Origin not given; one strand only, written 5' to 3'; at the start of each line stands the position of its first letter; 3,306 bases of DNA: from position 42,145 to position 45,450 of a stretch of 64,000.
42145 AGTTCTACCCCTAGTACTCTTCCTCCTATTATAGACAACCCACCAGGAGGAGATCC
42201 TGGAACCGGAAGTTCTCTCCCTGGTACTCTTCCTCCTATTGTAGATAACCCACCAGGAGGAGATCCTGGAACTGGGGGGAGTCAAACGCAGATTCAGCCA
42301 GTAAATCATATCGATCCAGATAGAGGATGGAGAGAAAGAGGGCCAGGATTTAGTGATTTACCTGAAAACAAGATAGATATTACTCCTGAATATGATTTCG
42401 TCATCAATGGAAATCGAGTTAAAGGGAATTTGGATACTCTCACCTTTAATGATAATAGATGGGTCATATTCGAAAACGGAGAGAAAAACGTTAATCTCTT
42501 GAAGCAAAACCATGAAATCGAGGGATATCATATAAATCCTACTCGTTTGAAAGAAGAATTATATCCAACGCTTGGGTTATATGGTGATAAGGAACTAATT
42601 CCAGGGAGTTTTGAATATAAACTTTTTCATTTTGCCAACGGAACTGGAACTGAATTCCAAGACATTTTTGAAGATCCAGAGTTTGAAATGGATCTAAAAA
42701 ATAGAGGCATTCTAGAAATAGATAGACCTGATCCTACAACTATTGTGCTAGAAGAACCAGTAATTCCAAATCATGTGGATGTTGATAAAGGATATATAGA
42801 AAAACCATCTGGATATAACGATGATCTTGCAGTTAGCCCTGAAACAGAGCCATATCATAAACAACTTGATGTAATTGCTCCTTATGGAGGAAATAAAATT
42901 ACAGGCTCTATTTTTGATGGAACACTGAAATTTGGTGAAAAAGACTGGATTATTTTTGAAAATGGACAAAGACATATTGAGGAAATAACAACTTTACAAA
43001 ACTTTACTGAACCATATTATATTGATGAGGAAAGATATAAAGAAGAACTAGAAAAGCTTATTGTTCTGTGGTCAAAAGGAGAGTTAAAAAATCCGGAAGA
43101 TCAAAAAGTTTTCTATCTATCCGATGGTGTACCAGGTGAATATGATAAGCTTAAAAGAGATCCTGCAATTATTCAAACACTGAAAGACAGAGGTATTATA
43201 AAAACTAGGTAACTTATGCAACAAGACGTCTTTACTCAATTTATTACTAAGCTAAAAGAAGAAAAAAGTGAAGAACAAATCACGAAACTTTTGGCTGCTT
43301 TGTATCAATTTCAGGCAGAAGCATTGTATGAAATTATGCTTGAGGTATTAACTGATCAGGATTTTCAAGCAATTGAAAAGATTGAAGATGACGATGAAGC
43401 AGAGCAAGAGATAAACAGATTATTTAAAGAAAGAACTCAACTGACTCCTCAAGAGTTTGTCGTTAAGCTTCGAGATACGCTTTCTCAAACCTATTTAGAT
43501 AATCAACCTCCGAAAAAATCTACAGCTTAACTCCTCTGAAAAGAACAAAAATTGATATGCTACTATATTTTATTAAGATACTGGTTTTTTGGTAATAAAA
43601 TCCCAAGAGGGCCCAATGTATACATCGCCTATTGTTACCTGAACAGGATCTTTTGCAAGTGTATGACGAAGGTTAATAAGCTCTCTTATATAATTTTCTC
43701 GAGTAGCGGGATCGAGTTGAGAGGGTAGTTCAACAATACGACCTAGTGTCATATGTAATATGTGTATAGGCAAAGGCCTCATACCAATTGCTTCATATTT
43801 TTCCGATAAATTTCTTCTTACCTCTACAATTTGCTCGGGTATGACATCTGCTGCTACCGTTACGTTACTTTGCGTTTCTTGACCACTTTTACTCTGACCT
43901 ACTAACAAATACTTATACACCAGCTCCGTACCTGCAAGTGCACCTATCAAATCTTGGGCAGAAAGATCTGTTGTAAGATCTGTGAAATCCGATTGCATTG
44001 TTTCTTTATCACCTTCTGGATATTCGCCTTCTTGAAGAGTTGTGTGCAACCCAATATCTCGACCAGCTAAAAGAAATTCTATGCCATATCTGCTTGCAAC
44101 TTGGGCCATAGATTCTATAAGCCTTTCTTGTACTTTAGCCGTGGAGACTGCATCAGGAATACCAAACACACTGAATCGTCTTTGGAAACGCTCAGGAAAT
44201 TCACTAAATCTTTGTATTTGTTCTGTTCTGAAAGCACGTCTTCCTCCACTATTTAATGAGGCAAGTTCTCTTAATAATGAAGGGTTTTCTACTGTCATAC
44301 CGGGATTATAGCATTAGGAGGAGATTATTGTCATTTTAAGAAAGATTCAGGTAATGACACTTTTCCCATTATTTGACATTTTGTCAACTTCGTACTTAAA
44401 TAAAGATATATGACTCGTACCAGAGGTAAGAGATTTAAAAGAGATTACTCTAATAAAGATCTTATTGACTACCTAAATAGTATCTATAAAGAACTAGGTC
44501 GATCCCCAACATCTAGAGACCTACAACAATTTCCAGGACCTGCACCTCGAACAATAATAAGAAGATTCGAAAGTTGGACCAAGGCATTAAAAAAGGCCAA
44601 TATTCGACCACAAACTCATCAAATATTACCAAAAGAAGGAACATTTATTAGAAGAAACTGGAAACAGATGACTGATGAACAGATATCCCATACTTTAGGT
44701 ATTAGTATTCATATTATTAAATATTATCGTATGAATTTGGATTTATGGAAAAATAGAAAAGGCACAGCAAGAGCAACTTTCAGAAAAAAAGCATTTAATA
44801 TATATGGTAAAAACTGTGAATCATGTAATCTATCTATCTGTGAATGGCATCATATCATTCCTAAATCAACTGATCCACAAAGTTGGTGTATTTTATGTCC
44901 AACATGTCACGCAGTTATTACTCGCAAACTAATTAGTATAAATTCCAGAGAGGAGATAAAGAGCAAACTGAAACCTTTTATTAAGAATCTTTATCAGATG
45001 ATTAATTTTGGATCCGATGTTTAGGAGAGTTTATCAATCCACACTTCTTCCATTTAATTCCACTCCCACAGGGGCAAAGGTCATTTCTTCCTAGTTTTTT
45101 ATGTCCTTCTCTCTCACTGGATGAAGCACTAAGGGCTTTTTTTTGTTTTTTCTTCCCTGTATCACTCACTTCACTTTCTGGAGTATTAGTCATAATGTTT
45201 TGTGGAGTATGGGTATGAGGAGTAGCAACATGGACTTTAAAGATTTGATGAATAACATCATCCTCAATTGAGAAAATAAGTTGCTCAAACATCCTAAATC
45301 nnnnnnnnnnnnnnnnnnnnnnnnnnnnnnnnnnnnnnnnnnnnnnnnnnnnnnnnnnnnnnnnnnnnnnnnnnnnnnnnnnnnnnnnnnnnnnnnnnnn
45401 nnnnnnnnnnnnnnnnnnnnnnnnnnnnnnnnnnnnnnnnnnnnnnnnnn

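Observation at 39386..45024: About 5.6 kb GC-richer insertion between an AlkA-like glycosylase and secA, encoding large proteins with no recognisable homologs, a 2H phosphoesterase and a homing-type HNH endonuclease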

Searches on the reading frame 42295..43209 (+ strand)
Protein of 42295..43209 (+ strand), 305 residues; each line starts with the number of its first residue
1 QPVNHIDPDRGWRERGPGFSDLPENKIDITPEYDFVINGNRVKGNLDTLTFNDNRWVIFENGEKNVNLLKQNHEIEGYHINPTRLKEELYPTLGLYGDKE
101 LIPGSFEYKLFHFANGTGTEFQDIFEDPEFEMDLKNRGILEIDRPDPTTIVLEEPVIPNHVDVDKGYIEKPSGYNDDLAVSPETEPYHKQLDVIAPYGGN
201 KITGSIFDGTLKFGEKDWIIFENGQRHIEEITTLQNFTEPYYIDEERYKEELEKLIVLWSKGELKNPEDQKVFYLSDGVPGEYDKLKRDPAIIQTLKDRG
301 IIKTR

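Call 33: search_protein_representatives(protein=window:42295-43209:+)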
Query: 305 residues. Proteins with E-value up to 0.001 (for the whole library): 20; up to 1e-10: 1; up to 1e-30: 1. The best 20 are listed.
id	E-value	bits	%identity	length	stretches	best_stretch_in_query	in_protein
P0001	3.5e-154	529.4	70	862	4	2-192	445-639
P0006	1.2e-06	44.6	33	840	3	187-279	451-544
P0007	2.2e-06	43.7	36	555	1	195-302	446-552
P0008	2.8e-06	43.3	31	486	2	38-140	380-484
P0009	3.0e-06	43.2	34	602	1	198-302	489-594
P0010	4.8e-06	42.6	38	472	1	37-140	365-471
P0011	3.1e-05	39.9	34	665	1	34-140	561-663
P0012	5.4e-05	39.1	28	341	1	198-290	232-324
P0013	5.4e-05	39.1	42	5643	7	43-95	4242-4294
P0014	7.4e-05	38.7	36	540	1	196-278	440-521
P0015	1.0e-04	38.3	30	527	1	194-303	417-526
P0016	1.1e-04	38.1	32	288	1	187-302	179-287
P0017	1.2e-04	38.0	30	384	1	193-302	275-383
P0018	1.8e-04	37.4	47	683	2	195-247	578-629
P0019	3.0e-04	36.7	30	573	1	194-303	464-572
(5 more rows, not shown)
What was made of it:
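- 40927..43212 (+): p779. The ORF opens at 40873, but the likely start is M19 at 40927, giving 761 aa. Domains in order: disordered Pro-rich N-terminus (40927-41466); Gly/Ala-rich hydrophobic segments (41467-41910); Pro/Thr-rich linker (41911-42294), which contains a 66-bp tandem duplication at 42133-42264; and two copies of a ~105-aa C-terminal domain (about 42295-42726 and 42847-43209). The C-domain has about 20 remote homologues among 1.84 billion representatives, and in most of them it lies at the C-terminus (call 33).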

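Call 36: search_protein_families(library=pfam, proteins=[P0006, P0007, P0008, P0009, P0010, P0011, P0012, P0014, P0015, P0016], max_evalue=0.01)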
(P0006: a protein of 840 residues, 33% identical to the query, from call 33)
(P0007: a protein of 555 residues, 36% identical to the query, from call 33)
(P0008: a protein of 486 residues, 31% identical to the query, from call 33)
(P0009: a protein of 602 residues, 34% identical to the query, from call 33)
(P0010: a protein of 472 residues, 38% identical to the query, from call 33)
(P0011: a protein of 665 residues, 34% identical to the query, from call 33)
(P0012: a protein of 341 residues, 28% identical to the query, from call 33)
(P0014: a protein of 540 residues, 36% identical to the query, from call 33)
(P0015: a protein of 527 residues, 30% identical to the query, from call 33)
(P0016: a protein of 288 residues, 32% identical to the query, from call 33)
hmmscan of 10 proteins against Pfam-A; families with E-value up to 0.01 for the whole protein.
P0006 (840 aa): 0 families

P0007 (555 aa): 0 families

P0008 (486 aa): 0 families

P0009 (602 aa): 0 families

P0010 (472 aa): 0 families

P0011 (665 aa): 0 families

P0012 (341 aa): 0 families

P0014 (540 aa): 0 families

P0015 (527 aa): 0 families

P0016 (288 aa): 0 families

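Call 41: find_encoding_contigs(protein=P0010, flank=6000, max_places=3)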
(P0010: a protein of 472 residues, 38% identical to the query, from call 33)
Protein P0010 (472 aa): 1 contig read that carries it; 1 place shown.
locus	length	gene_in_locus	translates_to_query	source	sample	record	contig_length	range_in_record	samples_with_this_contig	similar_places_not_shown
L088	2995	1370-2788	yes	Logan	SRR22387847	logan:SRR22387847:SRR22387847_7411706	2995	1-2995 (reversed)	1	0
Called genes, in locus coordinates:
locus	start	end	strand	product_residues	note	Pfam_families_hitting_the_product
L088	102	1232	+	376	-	-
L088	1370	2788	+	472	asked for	-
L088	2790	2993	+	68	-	?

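Call 46: find_encoding_contigs(protein=P0006, flank=8000, max_places=3)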
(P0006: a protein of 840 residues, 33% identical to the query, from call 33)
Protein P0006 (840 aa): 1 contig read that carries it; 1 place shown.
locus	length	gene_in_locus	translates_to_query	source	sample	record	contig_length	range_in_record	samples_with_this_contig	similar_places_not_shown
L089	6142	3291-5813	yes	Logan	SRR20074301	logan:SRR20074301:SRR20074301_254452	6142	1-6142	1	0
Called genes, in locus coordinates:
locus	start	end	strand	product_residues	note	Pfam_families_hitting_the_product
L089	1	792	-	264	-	?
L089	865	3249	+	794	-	PF00481:PP2C (weak)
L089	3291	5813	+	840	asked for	-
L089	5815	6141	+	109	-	?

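Call 47: find_encoding_contigs(protein=P0011, flank=8000, max_places=3)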
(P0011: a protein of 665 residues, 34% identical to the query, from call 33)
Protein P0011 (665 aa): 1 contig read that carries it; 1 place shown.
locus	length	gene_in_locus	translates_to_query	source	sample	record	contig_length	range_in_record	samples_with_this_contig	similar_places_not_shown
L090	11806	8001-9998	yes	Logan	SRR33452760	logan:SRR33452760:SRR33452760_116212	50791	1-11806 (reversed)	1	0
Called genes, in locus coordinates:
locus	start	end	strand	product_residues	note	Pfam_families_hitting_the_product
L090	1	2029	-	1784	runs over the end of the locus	PF00488:MutS_V (faint)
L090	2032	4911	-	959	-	-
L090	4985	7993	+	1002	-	-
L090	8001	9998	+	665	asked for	-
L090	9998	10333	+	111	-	-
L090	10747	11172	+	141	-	PF03946:Ribosomal_L11_N, PF00298:Ribosomal_L11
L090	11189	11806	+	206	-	?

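Call 67: search_protein_families(library=pfam, proteins=[L089:5815-6141:+, L090:9998-10333:+, L089:865-3249:+, L090:4985-7993:+, L090:2032-4911:-], max_evalue=0.01)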
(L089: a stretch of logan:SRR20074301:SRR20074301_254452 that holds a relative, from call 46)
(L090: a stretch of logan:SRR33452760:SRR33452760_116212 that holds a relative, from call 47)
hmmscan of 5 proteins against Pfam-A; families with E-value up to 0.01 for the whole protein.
L089:5815-6141:+ (109 aa): 1 family
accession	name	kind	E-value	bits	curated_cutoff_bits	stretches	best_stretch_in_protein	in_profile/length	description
PF23476.1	DUF7132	-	0.0064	17.1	27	1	13-66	54-105/106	Family of unknown function (DUF7132)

L090:9998-10333:+ (111 aa): 2 families
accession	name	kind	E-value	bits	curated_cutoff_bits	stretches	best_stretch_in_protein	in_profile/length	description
PF09966.14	DUF2200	-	0.0083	16.7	22.8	0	2-54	3-56/111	Uncharacterized protein conserved in bacteria (DUF2200)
PF12833.13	HTH_18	-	0.0099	16.6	33.6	0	69-98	11-40/80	Helix-turn-helix domain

L089:865-3249:+ (794 aa): 2 families
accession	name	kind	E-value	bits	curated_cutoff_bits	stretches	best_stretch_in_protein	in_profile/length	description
PF00481.26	PP2C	-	6.8e-07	29.7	20.3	1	379-598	36-254/255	Protein phosphatase 2C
PF23713.2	WH_Egal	-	0.0068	17.3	27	0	774-793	35-54/69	Egalitarian winged helix domain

L090:4985-7993:+ (1002 aa): 0 families

L090:2032-4911:- (959 aa): 0 families

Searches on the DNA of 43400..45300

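Call 78: search_rna_families(source=window, start=43400, end=45300, threshold=evalue, max_evalue=10)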
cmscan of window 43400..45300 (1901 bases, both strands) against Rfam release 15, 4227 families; matches with E-value up to 10: 4.
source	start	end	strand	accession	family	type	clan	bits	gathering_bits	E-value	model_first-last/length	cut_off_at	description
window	43631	43709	+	RF00329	snoZ162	Gene; snRNA; snoRNA; CD-box;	-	16.7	45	8.9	1-88/88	no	Small nucleolar RNA Z162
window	44159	44217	-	RF00610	SNORD110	Gene; snRNA; snoRNA; CD-box;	CL00076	16.1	64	9.7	1-71/71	no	Small nucleolar RNA SNORD110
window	45085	45120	-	RF00522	PreQ1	Cis-reg; riboswitch;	-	16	39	4.7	1-45/45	no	PreQ1 (pre queuosine) riboswitch aptamer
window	43941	43987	-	RF00415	SNORA30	Gene; snRNA; snoRNA; HACA-box;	-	15.9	90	6.2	8-53/129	no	Small nucleolar RNA SNORA30/SNORA37 family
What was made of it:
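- On Free-standing HNH homing endonuclease gene: No Rfam intron match, even at E <= 10, in 43400-45300 (call 78).
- Tried and rejected: It was rejected: no ribozyme signal (call 78), the 666-bp insert is almost entirely antisense ORF, and the duplicated codons would not be needed.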

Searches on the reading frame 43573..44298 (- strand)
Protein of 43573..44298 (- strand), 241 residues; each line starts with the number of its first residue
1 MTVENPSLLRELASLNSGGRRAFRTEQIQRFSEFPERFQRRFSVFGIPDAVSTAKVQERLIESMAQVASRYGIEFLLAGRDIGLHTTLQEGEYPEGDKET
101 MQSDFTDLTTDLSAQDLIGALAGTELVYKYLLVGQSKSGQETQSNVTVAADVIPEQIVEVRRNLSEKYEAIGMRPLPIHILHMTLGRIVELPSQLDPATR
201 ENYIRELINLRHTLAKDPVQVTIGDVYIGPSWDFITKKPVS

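Call 3: search_protein_families(library=pfam, proteins=[window:43573-44298:-], max_evalue=0.1)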
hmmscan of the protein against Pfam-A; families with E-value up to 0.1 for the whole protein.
window:43573-44298:- (241 aa): 2 families
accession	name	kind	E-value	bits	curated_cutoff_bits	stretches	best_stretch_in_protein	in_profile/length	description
PF02834.22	LigT_PEase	-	0.00026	21.6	23.3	1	152-212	6-58/87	LigT like Phosphoesterase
PF13765.14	PRY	-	0.097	12.8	27.5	0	15-46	14-45/49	SPRY-associated domain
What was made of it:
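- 43573..44298 (-): p241: orphan 2H-phosphoesterase-like protein (HxT motifs at residues 85 and 182) with its own promoter-like site at 44334-44305. Pfam LigT_PEase E 2.6e-4, 21.6 bits against a cut-off of 23.3 (call 3).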

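Call 4: search_protein_families(library=ncbifam, proteins=[window:43573-44298:-], max_evalue=0.1)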
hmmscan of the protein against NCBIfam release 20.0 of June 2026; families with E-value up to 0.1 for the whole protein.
window:43573-44298:- (241 aa): 0 families

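Call 17: search_protein_families(library=phrogs, proteins=[window:43573-44298:-], max_evalue=0.1)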
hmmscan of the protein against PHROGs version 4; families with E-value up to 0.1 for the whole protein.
window:43573-44298:- (241 aa): 0 families

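Call 18: search_protein_families(library=padloc, proteins=[window:43573-44298:-], max_evalue=0.1)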
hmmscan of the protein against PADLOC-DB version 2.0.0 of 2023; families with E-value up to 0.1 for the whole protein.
window:43573-44298:- (241 aa): 1 family
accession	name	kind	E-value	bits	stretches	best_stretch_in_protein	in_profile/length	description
PDLC01685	Cas13d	-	0.025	12.6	1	61-139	59-107/226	Cas13d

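Call 26: find_homologous_proteins(query=window:43573-44298:-)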
Query window:43573-44298:- (241 aa): 1 proteins with E <= 0.001 among 986 candidates.
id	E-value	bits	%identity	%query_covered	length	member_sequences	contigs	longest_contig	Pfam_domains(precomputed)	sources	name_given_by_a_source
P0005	1.3e-137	475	91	100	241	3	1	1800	-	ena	-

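Call 27: find_encoding_contigs(protein=P0005, flank=10000)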
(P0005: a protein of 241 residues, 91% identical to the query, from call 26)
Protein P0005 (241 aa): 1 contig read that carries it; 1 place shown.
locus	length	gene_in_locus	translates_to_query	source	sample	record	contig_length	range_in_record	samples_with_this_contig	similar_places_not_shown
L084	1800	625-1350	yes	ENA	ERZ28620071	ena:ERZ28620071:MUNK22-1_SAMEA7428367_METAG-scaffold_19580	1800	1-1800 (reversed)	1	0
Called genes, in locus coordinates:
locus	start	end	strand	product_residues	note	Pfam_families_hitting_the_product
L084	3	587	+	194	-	?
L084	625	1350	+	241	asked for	-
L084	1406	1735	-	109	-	-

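Call 35: search_solved_structures(query=window:43573-44298:-, max_evalue=10, show_alignments=2)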
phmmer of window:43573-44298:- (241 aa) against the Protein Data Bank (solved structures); distinct sequences matched with E-value up to 10: 2.
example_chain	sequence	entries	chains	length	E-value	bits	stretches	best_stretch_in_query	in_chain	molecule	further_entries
9e7u_C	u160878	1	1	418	0.6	12.9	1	80-128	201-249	Ubiquitin-like protein SMT3,CCR4-NOT transcription complex subunit 8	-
2d5r_A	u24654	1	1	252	1.7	11.5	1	80-129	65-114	CCR4-NOT transcription complex subunit 7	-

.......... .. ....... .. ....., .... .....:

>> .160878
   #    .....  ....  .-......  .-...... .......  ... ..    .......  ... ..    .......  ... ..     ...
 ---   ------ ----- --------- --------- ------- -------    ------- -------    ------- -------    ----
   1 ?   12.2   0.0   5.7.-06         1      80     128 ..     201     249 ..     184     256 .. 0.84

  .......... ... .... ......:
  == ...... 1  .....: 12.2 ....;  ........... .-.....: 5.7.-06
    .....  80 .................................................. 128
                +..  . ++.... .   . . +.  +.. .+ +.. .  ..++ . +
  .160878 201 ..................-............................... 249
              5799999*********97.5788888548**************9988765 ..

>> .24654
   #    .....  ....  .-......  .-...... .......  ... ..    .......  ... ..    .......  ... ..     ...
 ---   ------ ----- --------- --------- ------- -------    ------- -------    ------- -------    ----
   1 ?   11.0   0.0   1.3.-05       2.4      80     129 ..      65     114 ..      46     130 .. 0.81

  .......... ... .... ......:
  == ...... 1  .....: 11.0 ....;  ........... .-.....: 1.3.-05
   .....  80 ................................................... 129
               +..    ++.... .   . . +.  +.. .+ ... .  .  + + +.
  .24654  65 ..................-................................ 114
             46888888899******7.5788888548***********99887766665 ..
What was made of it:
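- On 2H phosphoesterase superfamily: No NCBIfam or PDB sequence match (calls 4, 35).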

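Call 83: search_protein_families(library=pfam, proteins=[L095:8202-10895:-], max_evalue=0.1)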
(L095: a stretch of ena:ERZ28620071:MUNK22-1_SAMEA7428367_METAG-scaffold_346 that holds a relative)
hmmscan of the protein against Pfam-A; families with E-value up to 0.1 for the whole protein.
L095:8202-10895:- (897 aa): 7 families
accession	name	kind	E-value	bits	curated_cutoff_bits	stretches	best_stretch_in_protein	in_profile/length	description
PF07517.20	SecA_DEAD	-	3e-108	361.9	24.6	1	7-401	3-289/290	SecA DEAD-like domain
PF21090.3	P-loop_SecA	-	1.1e-87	293.4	27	1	417-611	1-205/205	SecA P-loop domain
PF07516.18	SecA_SW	-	3.7e-57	194.1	26.7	1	613-828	1-199/200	SecA Wing and Scaffold domain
PF01043.26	SecA_PP_bind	-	4.3e-32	111.4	23.5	1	252-358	3-110/110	SecA preprotein cross-linking domain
PF02810.21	SEC-C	-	1.3e-09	38.2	20.4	1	876-894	1-19/19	SEC-C motif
PF00271.37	Helicase_C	-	0.0018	19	23.5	1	434-513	2-81/110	Helicase conserved C-terminal domain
PF11728.13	ArAE_1_C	-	0.032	14.7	22.4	1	618-699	45-128/166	Putative aromatic acid exporter C-terminal domain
